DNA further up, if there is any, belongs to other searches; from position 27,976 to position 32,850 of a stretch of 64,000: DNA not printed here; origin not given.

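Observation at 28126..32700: Stand-alone 1524-aa STAND/AAA_16 NTPase with a novel ~530-aa N-terminal region and TPR-like C-terminus (Avs/NLR-like architecture)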

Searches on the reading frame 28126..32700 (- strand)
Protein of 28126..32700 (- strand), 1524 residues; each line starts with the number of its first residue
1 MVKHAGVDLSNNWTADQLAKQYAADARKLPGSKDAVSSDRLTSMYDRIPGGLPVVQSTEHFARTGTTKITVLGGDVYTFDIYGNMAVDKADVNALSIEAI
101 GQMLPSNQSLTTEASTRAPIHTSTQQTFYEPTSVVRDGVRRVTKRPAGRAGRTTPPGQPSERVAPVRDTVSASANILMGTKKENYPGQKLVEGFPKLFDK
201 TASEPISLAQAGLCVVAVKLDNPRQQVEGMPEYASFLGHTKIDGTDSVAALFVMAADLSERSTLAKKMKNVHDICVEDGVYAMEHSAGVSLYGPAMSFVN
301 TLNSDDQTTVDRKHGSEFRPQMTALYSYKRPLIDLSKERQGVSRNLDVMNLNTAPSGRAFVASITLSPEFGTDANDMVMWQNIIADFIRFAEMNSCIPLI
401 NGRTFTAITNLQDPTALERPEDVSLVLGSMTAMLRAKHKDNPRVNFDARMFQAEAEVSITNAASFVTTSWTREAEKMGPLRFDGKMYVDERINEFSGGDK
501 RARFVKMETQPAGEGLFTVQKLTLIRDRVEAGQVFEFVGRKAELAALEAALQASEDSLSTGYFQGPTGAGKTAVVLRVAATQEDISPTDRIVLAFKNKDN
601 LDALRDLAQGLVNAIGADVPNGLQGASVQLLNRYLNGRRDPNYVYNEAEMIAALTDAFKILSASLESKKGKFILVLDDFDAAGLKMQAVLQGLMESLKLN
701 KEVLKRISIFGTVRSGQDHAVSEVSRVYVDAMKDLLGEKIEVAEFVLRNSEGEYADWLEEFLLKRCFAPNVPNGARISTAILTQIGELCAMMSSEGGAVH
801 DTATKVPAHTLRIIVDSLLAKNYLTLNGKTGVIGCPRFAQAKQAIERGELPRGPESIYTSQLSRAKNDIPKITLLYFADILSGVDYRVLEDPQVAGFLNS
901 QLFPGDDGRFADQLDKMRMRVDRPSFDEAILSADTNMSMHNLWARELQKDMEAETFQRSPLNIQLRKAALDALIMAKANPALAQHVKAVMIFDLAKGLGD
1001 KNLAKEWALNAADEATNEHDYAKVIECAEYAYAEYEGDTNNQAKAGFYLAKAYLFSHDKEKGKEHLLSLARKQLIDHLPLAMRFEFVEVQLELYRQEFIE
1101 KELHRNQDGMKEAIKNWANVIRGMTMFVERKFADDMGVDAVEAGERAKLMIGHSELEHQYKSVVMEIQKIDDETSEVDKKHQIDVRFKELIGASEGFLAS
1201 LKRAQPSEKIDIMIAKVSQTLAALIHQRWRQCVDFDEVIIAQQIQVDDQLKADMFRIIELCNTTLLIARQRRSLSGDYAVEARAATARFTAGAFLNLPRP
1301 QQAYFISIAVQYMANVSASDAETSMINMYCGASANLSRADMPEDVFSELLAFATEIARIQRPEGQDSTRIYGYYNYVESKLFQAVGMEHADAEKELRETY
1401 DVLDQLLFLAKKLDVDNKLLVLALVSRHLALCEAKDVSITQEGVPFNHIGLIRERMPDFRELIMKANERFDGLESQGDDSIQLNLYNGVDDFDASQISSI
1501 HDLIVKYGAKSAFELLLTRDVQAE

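Call 5: search_protein_families(library=pfam, proteins=[window:28126-32700:-], max_evalue=1)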
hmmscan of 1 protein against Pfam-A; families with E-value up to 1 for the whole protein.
window:28126-32700:- (1524 aa): 7 families
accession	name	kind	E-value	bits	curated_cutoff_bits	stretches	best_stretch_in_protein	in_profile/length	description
PF13191.12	AAA_16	-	2.4e-12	48.1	32.6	1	536-699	1-161/167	AAA ATPase domain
PF13401.12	AAA_22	-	7.5e-05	23.5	27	1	562-675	9-121/130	AAA domain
PF01637.24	ATPase_2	-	0.0001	22.7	33.2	1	537-710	1-152/225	ATPase domain predominantly from Archaea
PF04851.21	ResIII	-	0.006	16.9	22.5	1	540-590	5-55/164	Type III restriction enzyme, res subunit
PF00270.35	DEAD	-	0.081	13.1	26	1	558-700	18-148/167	DEAD/DEAH box helicase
PF05729.18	NACHT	-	0.11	12.8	26.7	0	628-719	71-134/167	NACHT domain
PF00004.35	AAA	-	0.22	12.4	21.2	0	563-701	3-96/131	ATPase family associated with various cellular activities (AAA)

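Call 6: search_protein_families(library=padloc, proteins=[window:28126-32700:-], max_evalue=1)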
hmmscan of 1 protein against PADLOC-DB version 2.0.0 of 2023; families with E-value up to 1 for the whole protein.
window:28126-32700:- (1524 aa): 0 families

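Call 7: search_protein_families(library=ncbifam, proteins=[window:28126-32700:-], max_evalue=1)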
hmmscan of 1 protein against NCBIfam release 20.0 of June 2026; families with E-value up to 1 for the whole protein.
window:28126-32700:- (1524 aa): 1 family
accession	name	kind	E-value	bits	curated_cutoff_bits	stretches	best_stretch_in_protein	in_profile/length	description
TIGR02928.1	TIGR02928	subfamily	0.00028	19.9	181.3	1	536-621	16-108/366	orc1/cdc6 family replication initiation protein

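Call 8: find_homologous_proteins(query=window:28126-32700:-)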
Query window:28126-32700:- (1524 aa): 1 proteins with E <= 0.001 among 8000 candidates.
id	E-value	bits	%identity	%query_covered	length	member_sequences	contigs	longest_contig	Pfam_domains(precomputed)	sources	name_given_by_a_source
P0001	0.0e+0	3403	100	100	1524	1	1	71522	PF13191.13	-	-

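Call 11: find_encoding_contigs(protein=P0001, flank=10000, max_places=6)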
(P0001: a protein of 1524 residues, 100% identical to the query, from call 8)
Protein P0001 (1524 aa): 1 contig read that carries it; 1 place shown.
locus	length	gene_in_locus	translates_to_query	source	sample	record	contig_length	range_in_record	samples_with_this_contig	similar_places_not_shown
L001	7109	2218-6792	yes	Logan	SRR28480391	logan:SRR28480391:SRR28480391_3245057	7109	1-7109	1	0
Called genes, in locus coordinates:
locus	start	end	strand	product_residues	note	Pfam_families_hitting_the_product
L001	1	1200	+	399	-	?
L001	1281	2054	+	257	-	-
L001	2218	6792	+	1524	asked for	PF13191:AAA_16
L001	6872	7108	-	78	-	?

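Call 12: find_related_loci(query=window:28126-32700:-, collection=genome_contigs, flank=10000)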
Query window:28126-32700:- (1524 aa) in genome_contigs; peptide patterns used: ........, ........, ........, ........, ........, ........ (x = any residue, [..] = any of these).
22 stretches matched a pattern, but none encodes a relative of the query by tblastn (E <= 1e-3).

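Call 13: search_protein_families(library=phrogs, proteins=[window:28126-32700:-], max_evalue=0.1)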
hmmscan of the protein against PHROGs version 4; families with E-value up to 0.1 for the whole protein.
window:28126-32700:- (1524 aa): 3 families
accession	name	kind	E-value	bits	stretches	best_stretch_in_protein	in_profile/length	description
phrog_168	-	DNA, RNA and nucleotide metabolism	0.0017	19.1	1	562-727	46-151/314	clamp loader of DNA polymerase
phrog_29486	-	unknown function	0.018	16.2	1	591-616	18-44/62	-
phrog_13566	-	unknown function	0.093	13.6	0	699-736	133-170/176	-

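Call 29: search_solved_structures(query=P0001, max_evalue=10, show_alignments=2)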
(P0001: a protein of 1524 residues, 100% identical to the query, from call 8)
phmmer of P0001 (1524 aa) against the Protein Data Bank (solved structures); distinct sequences matched with E-value up to 10: 0.

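Call 30: find_related_loci(query=window:28126-32700:-, collection=metagenome_contigs, flank=10000)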
Query window:28126-32700:- (1524 aa) in metagenome_contigs; peptide patterns used: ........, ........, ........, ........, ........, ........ (x = any residue, [..] = any of these).
21 stretches matched a pattern, but none encodes a relative of the query by tblastn (E <= 1e-3).

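Call 31: find_related_loci(query=window:28126-32700:-, collection=viral_contigs, flank=10000)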
Query window:28126-32700:- (1524 aa) in viral_contigs; peptide patterns used: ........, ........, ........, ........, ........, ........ (x = any residue, [..] = any of these).
1 stretches matched a pattern, but none encodes a relative of the query by tblastn (E <= 1e-3).

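Call 54: search_dna_similar(query=P0001, collection=phages, mode=protein, max_evalue=0.01, max_rows=10)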
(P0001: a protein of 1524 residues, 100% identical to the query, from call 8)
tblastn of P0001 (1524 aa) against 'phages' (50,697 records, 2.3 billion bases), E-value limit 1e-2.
No match.

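Call 55: search_dna_similar(query=P0001, collection=plasmids, mode=protein, max_evalue=0.01, max_rows=15)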
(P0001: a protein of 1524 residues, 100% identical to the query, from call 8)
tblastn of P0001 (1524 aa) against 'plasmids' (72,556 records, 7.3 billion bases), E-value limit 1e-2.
Records with a match: 2; places in all: 2; records where one place covers at least 80% of the query: 0.
Best place of each record, by identity: <60% 2.
By first word of the organism name: Ruegeria 2.
By predicted mobility (MOB-suite, as given by PLSDB): non-mobilizable 1; mobilizable 1.
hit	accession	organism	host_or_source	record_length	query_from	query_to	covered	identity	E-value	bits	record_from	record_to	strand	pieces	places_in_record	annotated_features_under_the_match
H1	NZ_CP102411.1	Ruegeria sp. YS9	seaweed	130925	213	307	6%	34.7%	7e-3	49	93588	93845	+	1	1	SCO family protein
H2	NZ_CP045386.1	Ruegeria sp. THAF33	pure culture,Surface of a polyethylene ...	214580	213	307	6%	34.7%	7e-3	49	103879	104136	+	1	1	SCO family protein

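Call 79: get_annotated_region(hit=H1, flank=1500)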
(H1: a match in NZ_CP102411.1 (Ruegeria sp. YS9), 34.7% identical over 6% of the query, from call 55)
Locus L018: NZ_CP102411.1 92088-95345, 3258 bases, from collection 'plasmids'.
description: Ruegeria sp. YS9 plasmid unnamed1, complete sequence
organism: Ruegeria sp. YS9 (NCBI taxid 2966453)
taxonomy: Bacteria; Pseudomonadota; Alphaproteobacteria; Rhodobacterales; Roseobacteraceae; Ruegeria; Ruegeria sp. YS9
host: -; source: seaweed; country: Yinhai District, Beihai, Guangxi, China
typing (MOB-suite, as given by PLSDB): non-mobilizable
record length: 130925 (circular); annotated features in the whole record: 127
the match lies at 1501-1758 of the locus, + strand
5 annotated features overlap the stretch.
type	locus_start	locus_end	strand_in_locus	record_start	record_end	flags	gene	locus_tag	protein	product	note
CDS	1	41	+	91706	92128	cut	-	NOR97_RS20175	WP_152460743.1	disulfide bond formation protein B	GO:0006457 - protein folding [Evidence IEA]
CDS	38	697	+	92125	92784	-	-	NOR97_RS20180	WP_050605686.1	DsbA family protein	-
CDS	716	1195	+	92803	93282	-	-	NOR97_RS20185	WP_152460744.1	copper chaperone PCu(A)C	-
CDS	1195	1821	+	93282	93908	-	-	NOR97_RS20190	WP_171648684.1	SCO family protein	GO:0033617 - mitochondrial cytochrome c oxidase assembly [Evidence IEA]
CDS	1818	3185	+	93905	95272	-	-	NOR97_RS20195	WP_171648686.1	M23 family metallopeptidase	GO:0006508 - proteolysis [Evidence IEA]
